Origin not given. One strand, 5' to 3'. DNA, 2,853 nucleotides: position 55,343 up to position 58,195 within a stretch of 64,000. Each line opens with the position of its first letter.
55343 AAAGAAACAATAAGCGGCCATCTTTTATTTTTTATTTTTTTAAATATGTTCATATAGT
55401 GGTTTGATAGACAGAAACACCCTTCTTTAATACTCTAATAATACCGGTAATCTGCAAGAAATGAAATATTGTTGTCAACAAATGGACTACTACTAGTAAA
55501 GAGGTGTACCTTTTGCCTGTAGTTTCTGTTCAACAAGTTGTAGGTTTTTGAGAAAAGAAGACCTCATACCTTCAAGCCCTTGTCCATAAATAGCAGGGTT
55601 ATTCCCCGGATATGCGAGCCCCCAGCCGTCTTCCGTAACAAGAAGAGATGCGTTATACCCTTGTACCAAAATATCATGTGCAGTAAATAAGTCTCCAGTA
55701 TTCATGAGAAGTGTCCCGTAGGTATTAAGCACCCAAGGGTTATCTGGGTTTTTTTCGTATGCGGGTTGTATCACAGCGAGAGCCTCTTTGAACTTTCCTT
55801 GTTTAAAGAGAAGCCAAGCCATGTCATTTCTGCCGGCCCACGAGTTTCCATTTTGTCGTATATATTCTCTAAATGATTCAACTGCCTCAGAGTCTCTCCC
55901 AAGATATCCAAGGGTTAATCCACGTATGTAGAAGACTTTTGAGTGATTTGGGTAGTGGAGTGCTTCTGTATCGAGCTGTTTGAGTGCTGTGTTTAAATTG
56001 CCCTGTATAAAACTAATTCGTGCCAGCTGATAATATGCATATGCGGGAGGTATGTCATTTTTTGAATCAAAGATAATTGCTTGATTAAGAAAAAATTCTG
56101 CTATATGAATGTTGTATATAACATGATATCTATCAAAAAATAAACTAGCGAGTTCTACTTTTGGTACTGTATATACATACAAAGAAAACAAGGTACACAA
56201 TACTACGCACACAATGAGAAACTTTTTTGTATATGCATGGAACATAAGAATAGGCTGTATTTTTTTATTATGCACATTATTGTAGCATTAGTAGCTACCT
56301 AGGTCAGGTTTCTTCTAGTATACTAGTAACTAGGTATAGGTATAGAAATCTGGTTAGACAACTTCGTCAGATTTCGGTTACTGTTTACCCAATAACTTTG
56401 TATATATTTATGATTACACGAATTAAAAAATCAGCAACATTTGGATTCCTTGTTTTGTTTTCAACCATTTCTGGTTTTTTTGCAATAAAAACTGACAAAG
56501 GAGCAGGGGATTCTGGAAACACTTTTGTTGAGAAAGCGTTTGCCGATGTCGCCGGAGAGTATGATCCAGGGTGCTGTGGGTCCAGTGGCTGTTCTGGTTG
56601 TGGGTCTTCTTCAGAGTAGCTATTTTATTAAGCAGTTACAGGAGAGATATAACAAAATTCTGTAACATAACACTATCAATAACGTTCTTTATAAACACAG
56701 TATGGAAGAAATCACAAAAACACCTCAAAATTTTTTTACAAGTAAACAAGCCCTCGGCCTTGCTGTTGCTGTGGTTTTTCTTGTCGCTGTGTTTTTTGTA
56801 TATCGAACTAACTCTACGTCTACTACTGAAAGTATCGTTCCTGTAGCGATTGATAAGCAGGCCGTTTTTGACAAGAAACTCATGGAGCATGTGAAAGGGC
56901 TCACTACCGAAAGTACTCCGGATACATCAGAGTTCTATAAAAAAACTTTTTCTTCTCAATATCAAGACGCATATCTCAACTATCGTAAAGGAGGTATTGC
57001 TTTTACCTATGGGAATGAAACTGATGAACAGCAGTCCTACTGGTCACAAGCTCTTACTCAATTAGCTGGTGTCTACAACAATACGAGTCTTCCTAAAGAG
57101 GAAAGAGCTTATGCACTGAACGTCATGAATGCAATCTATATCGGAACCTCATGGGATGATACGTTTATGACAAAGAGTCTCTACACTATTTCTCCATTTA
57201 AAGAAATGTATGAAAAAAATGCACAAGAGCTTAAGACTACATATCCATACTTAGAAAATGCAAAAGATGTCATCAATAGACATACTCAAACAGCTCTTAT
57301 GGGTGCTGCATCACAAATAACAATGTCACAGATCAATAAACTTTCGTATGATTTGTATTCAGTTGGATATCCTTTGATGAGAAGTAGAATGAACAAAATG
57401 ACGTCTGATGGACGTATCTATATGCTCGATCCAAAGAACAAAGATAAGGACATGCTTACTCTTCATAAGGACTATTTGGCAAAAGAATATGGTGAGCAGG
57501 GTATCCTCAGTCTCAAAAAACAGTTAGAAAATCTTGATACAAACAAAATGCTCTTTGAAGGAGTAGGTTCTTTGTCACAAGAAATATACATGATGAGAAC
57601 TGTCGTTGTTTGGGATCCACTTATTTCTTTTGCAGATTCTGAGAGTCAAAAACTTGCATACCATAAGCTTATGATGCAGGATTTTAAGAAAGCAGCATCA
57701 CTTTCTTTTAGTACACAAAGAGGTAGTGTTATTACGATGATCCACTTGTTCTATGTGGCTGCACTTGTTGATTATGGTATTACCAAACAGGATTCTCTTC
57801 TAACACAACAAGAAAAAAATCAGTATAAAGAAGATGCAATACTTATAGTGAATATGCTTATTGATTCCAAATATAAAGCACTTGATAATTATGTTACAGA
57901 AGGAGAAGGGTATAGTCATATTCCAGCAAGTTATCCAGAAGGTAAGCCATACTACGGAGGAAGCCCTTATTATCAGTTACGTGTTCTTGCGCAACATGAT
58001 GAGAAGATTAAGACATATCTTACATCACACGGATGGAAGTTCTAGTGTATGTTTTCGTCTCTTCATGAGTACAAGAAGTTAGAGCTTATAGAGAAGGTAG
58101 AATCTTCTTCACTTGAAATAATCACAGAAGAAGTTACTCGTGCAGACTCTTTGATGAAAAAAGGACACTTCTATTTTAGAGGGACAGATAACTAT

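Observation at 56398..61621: Candidate thiazole/oxazole-modified peptide (TOMM/LAP-like) RiPP biosynthetic cluster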

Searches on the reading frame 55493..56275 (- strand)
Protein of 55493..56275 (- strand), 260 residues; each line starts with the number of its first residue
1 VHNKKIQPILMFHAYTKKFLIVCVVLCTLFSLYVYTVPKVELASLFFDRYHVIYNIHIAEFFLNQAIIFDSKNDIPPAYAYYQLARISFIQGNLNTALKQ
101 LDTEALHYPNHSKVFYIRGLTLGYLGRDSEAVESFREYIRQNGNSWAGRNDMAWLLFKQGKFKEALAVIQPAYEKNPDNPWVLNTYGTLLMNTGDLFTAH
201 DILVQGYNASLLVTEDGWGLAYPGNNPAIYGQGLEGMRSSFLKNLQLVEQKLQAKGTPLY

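Call 3: search_protein_families(library=pfam, proteins=[window:55493-56275:-], max_evalue=0.1)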
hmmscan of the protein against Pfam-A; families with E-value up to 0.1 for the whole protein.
window:55493-56275:- (260 aa): 19 families
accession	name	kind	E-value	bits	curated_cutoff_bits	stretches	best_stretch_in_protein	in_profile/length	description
PF13431.12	TPR_17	-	2.2e-15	56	24.4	2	173-200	6-33/34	Tetratricopeptide repeat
PF07719.23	TPR_2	-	3.7e-12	45.8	27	1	150-179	5-34/34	Tetratricopeptide repeat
PF13428.12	TPR_14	-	5.1e-10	39.5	23.5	1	150-188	5-43/44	Tetratricopeptide repeat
PF14559.12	TPR_19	-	5.2e-10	40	25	2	156-203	1-48/68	Tetratricopeptide repeat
PF13432.12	TPR_16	-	8.6e-10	39.3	32.7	2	119-180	4-65/65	Tetratricopeptide repeat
PF00515.34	TPR_1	-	7.2e-09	35.5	27.8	0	150-179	5-34/34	Tetratricopeptide repeat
PF12895.13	ANAPC3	-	9.5e-07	29.5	27.2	1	57-136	6-80/82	Anaphase-promoting complex, cyclosome, subunit 3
PF13181.12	TPR_8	-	2.1e-05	24.7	25.7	0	113-142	2-31/34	Tetratricopeptide repeat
PF13174.12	TPR_6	-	3.2e-05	24.7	26.3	0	114-145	2-33/33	Tetratricopeptide repeat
PF13414.12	TPR_11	-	3.8e-05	23.7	26.8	1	156-193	4-41/42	TPR repeat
PF13424.12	TPR_12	-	5.9e-05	23.6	30.1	0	79-139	4-72/77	Tetratricopeptide repeat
PF25064.1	ARM_TT21_5th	-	0.0001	23.1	27.8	0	152-208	7-63/117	TT21 fifth ARM repeats domain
PF13374.12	TPR_10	-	0.00022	21.6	27.5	0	149-168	5-24/42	Tetratricopeptide repeat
PF17004.11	SRP_TPR_like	-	0.00079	19.9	35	0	41-87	10-54/109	Putative TPR-like repeat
PF24575.1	TPR_Slam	-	0.0074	17.1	35.2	1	116-165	51-100/104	Surface lipoprotein assembly modifier, N-terminal TPR repeats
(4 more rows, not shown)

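Call 4: search_protein_families(library=ncbifam, proteins=[window:55493-56275:-], max_evalue=0.1)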
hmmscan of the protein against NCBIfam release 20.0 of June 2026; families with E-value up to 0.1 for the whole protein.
window:55493-56275:- (260 aa): 17 families
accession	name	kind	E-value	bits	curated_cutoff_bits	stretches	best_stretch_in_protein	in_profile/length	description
TIGR02917.1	PEP_TPR_lipo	equivalog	1.1e-10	40.1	312.2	1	82-203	740-860/899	XrtA/PEP-CTERM system TPR-repeat protein PrsT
TIGR02521.1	type_IV_pilW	equivalog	2.5e-10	40.3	154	1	77-175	30-128/234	type IV pilus biogenesis/stability protein PilW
NF047371.1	FlcA_CTERM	equivalog_domain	1.1e-06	27.5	300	1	152-200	479-527/646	periplasmic flagellar collar protein FlcA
NF040959.1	MamA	equivalog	1.4e-06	27.9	200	1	78-195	37-154/204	magnetosome protein MamA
NF052415.1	T3SS_chap_SctY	equivalog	1.4e-05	25.5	70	1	84-140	46-105/106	type III secretion apparatus assembly chaperone SctY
TIGR04510.1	mod_pep_cyc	subfamily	0.00015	20.4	400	1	64-203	422-559/814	putative peptide modification system cyclase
NF047558.1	TPR_END_plus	domain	0.001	19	32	0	80-101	1-22/56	TPR end-of-group domain-containing protein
NF033920.0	C39_PA2778_fam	equivalog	0.002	17.6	150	1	92-175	170-253/255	PA2778 family cysteine peptidase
TIGR00990.1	3a0801s09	subfamily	0.0023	16.6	757.25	1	80-196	367-483/615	mitochondrial import receptor subunit TOM70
NF033762.1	social_mot_Tgl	equivalog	0.0053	16.1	225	0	146-195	136-185/252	social motility TPR repeat lipoprotein Tgl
TIGR02795.1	tol_pal_ybgF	equivalog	0.0071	16.9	90.1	0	129-182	19-75/119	tol-pal system protein YbgF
NF033758.1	gliding_GltE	equivalog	0.009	15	225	0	39-146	259-359/411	adventurous gliding motility TPR repeat lipoprotein GltE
TIGR03939.1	PGA_TPR_OMP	equivalog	0.014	13.6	366.65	1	120-202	128-210/800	poly-beta-1,6 N-acetyl-D-glucosamine export porin PgaA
NF052400.1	M48_BAM_BepA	equivalog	0.017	13.9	570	1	147-207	308-368/483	beta-barrel assembly-enhancing protease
NF002725.1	PRK02603.1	equivalog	0.027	14.5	143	0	113-195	36-121/173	photosystem I assembly protein Ycf3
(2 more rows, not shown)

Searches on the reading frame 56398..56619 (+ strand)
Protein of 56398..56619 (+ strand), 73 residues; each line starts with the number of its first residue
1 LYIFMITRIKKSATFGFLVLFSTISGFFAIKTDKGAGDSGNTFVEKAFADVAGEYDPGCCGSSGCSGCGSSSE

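Call 3: search_protein_families(library=pfam, proteins=[window:56398-56619:+], max_evalue=0.1)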
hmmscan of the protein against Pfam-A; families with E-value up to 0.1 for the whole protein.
window:56398-56619:+ (73 aa): 0 families

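Call 4: search_protein_families(library=ncbifam, proteins=[window:56398-56619:+], max_evalue=0.1)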
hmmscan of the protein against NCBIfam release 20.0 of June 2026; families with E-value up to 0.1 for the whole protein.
window:56398-56619:+ (73 aa): 0 families

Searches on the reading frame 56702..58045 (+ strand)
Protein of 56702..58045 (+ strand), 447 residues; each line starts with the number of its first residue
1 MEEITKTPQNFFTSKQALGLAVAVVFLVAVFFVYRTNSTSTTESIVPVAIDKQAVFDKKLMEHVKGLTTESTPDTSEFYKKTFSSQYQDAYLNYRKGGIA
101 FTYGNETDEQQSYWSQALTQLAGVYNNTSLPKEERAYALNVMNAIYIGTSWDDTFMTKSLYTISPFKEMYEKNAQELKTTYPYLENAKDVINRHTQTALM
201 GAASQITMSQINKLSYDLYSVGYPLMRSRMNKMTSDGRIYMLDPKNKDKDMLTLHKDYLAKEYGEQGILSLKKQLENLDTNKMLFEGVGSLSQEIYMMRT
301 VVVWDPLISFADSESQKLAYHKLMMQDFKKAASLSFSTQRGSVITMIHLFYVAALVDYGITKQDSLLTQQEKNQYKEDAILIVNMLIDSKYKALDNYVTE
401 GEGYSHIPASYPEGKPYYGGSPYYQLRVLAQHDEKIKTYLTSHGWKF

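Call 3: search_protein_families(library=pfam, proteins=[window:56702-58045:+], max_evalue=0.1)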
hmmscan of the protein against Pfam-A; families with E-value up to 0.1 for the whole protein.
window:56702-58045:+ (447 aa): 0 families

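Call 4: search_protein_families(library=ncbifam, proteins=[window:56702-58045:+], max_evalue=0.1)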
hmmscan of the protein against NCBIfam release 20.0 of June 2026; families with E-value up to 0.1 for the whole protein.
window:56702-58045:+ (447 aa): 0 families

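Call 23: find_related_loci(query=A2, collection=metagenome_contigs, flank=8000)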
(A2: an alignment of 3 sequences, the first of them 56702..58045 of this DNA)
Query A2 (447 aa) in metagenome_contigs; peptide patterns used: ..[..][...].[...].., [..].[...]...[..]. (x = any residue, [..] = any of these).
600 stretches matched a pattern (row limit reached: there are more); 1 encode a relative of the query (tblastn E <= 1e-3); 1 distinct loci.
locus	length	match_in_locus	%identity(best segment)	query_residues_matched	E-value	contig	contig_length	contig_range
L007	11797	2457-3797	100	1-447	0e+0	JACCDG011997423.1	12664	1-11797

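Call 24: find_homologous_proteins(query=A2, max_evalue=0.001)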
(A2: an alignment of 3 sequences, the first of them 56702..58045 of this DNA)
Query A2 (3 sequences) (447 aa, profile of the alignment): 7 proteins with E <= 0.001 among 7636 candidates.
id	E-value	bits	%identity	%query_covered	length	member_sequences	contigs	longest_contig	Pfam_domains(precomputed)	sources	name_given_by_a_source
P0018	1.1e-234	797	100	100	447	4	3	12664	-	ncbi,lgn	-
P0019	2.8e-204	697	39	96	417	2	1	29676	-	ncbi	-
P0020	2.3e-105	371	38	98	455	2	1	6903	-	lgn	-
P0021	2.3e-103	365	37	97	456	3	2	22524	-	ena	-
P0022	1.4e-99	352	34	98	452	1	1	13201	-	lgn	-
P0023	4.2e-99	351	36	95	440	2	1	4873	-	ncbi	-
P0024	4.9e-98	347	37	88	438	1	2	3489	-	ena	-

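Call 25: find_encoding_contigs(protein=P0021, flank=9000, max_places=2)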
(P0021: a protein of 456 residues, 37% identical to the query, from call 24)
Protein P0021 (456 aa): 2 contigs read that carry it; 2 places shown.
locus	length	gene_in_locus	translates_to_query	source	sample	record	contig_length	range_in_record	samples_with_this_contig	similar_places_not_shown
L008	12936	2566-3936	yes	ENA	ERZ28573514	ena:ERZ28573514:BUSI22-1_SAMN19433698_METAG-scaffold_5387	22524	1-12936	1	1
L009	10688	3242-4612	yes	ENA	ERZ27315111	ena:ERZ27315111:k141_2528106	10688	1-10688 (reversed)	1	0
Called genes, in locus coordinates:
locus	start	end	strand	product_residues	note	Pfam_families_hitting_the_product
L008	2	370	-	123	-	?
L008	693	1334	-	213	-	-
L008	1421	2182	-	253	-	PF07719:TPR_2 (faint), PF13431:TPR_17 (faint)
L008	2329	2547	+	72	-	-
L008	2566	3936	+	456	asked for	-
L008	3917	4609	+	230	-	-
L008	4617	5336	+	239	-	-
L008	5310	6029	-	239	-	PF00881:Nitroreductase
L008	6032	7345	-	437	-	PF02624:YcaO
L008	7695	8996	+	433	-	PF21760:SecD_1st, PF22599:SecDF_P1_head, PF03176:MMPL, PF02355:SecD_SecF_C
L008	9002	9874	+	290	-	PF07549:Sec_GG, PF02355:SecD_SecF_C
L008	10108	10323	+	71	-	-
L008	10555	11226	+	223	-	PF07819:PGAP1 (weak), PF02450:LCAT (weak)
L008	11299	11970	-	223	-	PF07819:PGAP1 (weak), PF02450:LCAT (weak)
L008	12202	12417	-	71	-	-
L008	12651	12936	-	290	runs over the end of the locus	PF07549:Sec_GG, PF02355:SecD_SecF_C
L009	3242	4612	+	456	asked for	-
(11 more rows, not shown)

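Call 26: find_encoding_contigs(protein=P0022, flank=9000, max_places=2)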
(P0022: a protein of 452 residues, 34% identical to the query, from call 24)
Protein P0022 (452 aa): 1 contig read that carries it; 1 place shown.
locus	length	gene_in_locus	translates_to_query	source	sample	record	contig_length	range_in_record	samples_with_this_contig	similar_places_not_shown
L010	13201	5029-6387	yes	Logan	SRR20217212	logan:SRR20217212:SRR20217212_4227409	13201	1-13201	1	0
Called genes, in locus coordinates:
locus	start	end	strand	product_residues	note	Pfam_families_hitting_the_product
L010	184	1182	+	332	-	PF01471:PG_binding_1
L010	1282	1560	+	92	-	-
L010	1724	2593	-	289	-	-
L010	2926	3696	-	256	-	-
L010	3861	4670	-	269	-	-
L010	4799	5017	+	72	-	-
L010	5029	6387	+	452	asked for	-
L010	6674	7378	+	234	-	-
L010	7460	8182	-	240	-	PF00881:Nitroreductase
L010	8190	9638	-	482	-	PF02624:YcaO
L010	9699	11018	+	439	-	PF03176:MMPL (faint), PF21760:SecD_1st, PF22599:SecDF_P1_head, PF02355:SecD_SecF_C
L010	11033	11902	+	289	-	PF02355:SecD_SecF_C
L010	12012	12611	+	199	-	PF02600:DsbB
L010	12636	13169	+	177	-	-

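Call 27: find_encoding_contigs(protein=P0020, flank=9000, max_places=2)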
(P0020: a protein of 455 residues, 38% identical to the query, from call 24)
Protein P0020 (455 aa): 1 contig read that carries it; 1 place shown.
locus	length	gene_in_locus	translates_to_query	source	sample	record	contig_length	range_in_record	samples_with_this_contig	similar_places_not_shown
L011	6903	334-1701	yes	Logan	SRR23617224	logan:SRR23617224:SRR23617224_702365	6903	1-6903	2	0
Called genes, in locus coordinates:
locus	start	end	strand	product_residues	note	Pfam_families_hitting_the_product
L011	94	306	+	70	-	-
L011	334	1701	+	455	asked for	-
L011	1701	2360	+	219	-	-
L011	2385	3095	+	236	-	-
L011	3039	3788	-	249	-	PF00881:Nitroreductase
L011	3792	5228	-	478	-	PF02624:YcaO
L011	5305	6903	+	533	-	?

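Call 28: find_encoding_contigs(protein=P0023, flank=9000, max_places=2)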
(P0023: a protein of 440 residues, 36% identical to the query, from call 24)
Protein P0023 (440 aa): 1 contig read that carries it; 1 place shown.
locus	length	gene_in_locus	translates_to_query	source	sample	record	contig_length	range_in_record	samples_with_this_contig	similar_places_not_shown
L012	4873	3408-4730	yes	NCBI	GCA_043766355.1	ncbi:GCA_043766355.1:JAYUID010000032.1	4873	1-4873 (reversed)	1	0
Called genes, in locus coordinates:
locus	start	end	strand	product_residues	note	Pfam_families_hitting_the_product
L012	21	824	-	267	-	-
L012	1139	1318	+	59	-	-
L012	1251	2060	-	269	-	-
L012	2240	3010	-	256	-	PF12895:ANAPC3 (faint), PF13431:TPR_17 (faint), PF07719:TPR_2 (faint)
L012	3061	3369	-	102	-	-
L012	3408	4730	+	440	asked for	-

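Call 35: search_solved_structures(query=A5, max_evalue=5)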
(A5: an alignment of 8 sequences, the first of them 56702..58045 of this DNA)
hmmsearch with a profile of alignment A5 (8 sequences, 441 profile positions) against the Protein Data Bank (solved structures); distinct sequences matched with E-value up to 5: 0.

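Call 52: predict_structure(alignment_id=A6)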
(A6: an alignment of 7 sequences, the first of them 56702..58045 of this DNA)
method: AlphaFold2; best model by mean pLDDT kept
length: 447 residues; sequences in the alignment: 7
mean_pLDDT: 83.8   pTM: 0.80
mean pLDDT of the five models: 83.8, 83.0, 82.6, 82.3, 80.7
residues with pLDDT >= 90: 241; 70-90: 138; 50-70: 28; < 50: 40
segments of 3 or more residues with pLDDT < 50: 1-20, 34-50
pLDDT, mean of each block of 10 residues (from residue 1): 28 40 56 40 33 66 79 85 95 89 67 95 97 98 92 92 97 97 86 80 97 98 96 89 80 81 92 97 93 93 92 91 95 83 88 93 85 96 93 84 82 77 93 97 92
secondary structure, 60 per line:
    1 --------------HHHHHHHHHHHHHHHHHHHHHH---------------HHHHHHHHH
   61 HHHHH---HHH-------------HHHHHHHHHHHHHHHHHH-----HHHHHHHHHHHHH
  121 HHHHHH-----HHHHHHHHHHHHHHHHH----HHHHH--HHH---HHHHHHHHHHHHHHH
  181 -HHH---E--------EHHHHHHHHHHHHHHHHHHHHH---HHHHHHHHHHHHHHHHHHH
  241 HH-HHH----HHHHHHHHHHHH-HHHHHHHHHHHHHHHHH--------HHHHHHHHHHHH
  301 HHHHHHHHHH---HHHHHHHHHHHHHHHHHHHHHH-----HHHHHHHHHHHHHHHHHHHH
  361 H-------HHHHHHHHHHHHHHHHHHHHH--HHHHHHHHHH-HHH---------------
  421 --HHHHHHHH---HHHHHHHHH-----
elements in order: H15-36 H52-65 H85-102 H108-126 H132-148 H153-157 H166-180 H198-218 H222-242 H251-262 H264-280 H289-310 H314-335 H341-361 H369-389 H392-401 H423-430 H434-442

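Call 69: search_protein_representatives(alignment_id=A6)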
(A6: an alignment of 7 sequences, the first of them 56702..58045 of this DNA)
Query: 7 sequences, 441 profile positions. Proteins with E-value up to 0.001 (for the whole library): 26; up to 1e-10: 17; up to 1e-30: 7. The best 26 are listed.
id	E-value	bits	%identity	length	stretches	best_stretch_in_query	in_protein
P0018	4.8e-195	665.2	-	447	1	4-441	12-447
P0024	5.4e-177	605.7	-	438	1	1-441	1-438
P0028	2.0e-174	597.2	-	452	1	1-441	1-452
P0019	5.5e-163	559.5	-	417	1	47-441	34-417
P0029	2.9e-156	537.3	-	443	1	17-441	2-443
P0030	1.7e-130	452.5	-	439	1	10-441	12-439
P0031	1.6e-41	159.2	-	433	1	62-441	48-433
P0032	2.1e-22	96.2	-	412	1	7-390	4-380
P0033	5.1e-19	85.1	-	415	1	8-392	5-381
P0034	3.9e-17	78.9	-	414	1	6-387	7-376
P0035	2.0e-16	76.5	-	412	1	12-385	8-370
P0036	3.2e-16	75.8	-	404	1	7-386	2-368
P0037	1.3e-14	70.6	-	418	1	115-394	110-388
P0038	1.6e-13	67.0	-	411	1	123-383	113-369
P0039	7.3e-13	64.8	-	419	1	61-394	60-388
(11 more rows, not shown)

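Call 70: find_encoding_contigs(protein=P0032, flank=7000, max_places=2)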
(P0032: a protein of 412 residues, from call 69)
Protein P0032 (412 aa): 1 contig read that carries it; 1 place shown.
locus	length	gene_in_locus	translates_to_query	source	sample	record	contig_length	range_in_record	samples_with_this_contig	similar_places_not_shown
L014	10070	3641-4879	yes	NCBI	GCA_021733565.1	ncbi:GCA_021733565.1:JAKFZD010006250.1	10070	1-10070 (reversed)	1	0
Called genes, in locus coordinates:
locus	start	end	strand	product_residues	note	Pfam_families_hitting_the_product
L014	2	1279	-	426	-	?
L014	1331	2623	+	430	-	-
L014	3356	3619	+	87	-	-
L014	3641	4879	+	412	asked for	-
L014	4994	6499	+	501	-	PF02624:YcaO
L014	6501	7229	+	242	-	PF00881:Nitroreductase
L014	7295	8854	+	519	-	PF12895:ANAPC3 (faint), PF13428:TPR_14 (faint), PF13432:TPR_16 (faint), PF14559:TPR_19, PF13431:TPR_17 (faint)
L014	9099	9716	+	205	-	PF00297:Ribosomal_L3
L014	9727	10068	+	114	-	?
